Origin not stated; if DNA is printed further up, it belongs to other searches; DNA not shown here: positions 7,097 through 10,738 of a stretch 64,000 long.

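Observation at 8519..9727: Complete GltD/NfnB-like NAD(P)H module nested inside the inserted ferredoxin domain of HdrA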

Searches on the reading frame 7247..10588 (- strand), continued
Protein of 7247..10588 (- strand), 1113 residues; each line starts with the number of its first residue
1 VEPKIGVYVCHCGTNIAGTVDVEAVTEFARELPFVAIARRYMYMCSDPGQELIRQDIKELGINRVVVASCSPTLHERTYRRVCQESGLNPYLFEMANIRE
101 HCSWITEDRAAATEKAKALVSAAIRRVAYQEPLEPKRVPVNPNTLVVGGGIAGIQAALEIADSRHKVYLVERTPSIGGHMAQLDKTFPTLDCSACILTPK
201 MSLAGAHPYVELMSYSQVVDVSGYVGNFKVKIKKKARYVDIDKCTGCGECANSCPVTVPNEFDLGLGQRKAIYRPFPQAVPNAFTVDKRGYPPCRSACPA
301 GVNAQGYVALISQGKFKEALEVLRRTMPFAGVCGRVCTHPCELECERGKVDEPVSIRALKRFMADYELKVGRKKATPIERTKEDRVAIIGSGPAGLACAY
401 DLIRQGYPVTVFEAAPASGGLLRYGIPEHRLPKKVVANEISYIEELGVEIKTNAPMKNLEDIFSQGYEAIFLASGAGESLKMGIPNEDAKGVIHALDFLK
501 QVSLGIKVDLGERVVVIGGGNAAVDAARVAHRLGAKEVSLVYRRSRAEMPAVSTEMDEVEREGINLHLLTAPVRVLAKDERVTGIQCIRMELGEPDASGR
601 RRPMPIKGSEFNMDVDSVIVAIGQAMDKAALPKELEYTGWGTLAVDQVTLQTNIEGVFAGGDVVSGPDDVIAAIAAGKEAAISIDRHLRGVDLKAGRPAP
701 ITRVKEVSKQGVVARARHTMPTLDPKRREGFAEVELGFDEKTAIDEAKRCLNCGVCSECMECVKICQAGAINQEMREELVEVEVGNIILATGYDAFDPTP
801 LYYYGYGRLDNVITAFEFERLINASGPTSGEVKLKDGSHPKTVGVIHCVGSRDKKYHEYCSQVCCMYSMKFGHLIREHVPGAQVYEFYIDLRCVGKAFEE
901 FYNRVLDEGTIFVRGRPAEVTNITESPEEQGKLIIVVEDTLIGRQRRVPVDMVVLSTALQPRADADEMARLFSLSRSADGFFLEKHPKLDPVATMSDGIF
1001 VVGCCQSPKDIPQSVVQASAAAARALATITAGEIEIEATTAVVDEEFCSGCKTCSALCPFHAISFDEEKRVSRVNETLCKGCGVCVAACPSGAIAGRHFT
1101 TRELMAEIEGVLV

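Call 6: search_solved_structures(query=window:7247-10588:-, max_evalue=0.00001, show_alignments=3)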
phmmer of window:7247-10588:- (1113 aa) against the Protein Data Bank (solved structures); distinct sequences matched with E-value up to 0.00001: 47.
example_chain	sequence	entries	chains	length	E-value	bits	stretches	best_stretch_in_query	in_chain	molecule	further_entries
8rvu_a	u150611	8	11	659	5.2e-232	776.2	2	2-288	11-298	H(2):CoB-CoM heterodisulfide,ferredoxin reductase subunit A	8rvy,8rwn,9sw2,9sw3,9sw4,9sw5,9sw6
8rvv_A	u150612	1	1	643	3.2e-231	773.6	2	3-288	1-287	H(2):CoB-CoM heterodisulfide,ferredoxin reductase subunit A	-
5odc_A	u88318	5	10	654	4.3e-231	773.2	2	2-289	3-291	Heterodisulfide reductase, subunit A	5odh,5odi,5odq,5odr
9sfi_A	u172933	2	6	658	9.9e-203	679.3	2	2-289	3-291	CoB--CoM heterodisulfide reductase iron-sulfur subunit A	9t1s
7bkb_A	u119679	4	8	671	4.5e-197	660.5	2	756-1110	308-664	CoB--CoM heterodisulfide reductase iron-sulfur subunit A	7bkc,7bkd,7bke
9bov_A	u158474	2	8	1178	5.2e-127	428.5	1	291-763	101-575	Molybdopterin oxidoreductase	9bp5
9n5u_A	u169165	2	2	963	8.7e-127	427.8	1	292-695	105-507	NfnA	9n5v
8oh5_C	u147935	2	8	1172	2.2e-107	363.6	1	285-765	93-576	Formate dehydrogenase-O, major subunit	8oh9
4ylf_B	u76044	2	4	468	2e-93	317.4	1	293-690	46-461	Dihydropyrimidine dehydrogenase subunit A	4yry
5jca_L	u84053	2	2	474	7.9e-83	282.3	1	291-688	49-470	NADH-dependent Ferredoxin:NADP Oxidoreductase (NfnI) subunit alpha | NADH-dependent Ferredoxin:NADP Oxidoreductase subunit alpha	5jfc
5vj7_A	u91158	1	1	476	5e-74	253.1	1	291-688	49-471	Oxidoreductase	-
6s6s_G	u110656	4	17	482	3.3e-65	223.9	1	290-689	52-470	Glutamate synthase [NADPH] small chain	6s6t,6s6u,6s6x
2vdc_G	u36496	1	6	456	1.5e-64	221.8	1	283-689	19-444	GLUTAMATE SYNTHASE [NADPH] SMALL CHAIN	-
7m31_A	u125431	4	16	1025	5.5e-43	150.3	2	289-689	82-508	Dihydropyrimidine dehydrogenase [NADP(+)]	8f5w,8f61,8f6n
1h7x_A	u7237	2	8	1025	5.5e-43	150.3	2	289-689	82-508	DIHYDROPYRIMIDINE DEHYDROGENASE | Dihydropyrimidine dehydrogenase [NADP(+)]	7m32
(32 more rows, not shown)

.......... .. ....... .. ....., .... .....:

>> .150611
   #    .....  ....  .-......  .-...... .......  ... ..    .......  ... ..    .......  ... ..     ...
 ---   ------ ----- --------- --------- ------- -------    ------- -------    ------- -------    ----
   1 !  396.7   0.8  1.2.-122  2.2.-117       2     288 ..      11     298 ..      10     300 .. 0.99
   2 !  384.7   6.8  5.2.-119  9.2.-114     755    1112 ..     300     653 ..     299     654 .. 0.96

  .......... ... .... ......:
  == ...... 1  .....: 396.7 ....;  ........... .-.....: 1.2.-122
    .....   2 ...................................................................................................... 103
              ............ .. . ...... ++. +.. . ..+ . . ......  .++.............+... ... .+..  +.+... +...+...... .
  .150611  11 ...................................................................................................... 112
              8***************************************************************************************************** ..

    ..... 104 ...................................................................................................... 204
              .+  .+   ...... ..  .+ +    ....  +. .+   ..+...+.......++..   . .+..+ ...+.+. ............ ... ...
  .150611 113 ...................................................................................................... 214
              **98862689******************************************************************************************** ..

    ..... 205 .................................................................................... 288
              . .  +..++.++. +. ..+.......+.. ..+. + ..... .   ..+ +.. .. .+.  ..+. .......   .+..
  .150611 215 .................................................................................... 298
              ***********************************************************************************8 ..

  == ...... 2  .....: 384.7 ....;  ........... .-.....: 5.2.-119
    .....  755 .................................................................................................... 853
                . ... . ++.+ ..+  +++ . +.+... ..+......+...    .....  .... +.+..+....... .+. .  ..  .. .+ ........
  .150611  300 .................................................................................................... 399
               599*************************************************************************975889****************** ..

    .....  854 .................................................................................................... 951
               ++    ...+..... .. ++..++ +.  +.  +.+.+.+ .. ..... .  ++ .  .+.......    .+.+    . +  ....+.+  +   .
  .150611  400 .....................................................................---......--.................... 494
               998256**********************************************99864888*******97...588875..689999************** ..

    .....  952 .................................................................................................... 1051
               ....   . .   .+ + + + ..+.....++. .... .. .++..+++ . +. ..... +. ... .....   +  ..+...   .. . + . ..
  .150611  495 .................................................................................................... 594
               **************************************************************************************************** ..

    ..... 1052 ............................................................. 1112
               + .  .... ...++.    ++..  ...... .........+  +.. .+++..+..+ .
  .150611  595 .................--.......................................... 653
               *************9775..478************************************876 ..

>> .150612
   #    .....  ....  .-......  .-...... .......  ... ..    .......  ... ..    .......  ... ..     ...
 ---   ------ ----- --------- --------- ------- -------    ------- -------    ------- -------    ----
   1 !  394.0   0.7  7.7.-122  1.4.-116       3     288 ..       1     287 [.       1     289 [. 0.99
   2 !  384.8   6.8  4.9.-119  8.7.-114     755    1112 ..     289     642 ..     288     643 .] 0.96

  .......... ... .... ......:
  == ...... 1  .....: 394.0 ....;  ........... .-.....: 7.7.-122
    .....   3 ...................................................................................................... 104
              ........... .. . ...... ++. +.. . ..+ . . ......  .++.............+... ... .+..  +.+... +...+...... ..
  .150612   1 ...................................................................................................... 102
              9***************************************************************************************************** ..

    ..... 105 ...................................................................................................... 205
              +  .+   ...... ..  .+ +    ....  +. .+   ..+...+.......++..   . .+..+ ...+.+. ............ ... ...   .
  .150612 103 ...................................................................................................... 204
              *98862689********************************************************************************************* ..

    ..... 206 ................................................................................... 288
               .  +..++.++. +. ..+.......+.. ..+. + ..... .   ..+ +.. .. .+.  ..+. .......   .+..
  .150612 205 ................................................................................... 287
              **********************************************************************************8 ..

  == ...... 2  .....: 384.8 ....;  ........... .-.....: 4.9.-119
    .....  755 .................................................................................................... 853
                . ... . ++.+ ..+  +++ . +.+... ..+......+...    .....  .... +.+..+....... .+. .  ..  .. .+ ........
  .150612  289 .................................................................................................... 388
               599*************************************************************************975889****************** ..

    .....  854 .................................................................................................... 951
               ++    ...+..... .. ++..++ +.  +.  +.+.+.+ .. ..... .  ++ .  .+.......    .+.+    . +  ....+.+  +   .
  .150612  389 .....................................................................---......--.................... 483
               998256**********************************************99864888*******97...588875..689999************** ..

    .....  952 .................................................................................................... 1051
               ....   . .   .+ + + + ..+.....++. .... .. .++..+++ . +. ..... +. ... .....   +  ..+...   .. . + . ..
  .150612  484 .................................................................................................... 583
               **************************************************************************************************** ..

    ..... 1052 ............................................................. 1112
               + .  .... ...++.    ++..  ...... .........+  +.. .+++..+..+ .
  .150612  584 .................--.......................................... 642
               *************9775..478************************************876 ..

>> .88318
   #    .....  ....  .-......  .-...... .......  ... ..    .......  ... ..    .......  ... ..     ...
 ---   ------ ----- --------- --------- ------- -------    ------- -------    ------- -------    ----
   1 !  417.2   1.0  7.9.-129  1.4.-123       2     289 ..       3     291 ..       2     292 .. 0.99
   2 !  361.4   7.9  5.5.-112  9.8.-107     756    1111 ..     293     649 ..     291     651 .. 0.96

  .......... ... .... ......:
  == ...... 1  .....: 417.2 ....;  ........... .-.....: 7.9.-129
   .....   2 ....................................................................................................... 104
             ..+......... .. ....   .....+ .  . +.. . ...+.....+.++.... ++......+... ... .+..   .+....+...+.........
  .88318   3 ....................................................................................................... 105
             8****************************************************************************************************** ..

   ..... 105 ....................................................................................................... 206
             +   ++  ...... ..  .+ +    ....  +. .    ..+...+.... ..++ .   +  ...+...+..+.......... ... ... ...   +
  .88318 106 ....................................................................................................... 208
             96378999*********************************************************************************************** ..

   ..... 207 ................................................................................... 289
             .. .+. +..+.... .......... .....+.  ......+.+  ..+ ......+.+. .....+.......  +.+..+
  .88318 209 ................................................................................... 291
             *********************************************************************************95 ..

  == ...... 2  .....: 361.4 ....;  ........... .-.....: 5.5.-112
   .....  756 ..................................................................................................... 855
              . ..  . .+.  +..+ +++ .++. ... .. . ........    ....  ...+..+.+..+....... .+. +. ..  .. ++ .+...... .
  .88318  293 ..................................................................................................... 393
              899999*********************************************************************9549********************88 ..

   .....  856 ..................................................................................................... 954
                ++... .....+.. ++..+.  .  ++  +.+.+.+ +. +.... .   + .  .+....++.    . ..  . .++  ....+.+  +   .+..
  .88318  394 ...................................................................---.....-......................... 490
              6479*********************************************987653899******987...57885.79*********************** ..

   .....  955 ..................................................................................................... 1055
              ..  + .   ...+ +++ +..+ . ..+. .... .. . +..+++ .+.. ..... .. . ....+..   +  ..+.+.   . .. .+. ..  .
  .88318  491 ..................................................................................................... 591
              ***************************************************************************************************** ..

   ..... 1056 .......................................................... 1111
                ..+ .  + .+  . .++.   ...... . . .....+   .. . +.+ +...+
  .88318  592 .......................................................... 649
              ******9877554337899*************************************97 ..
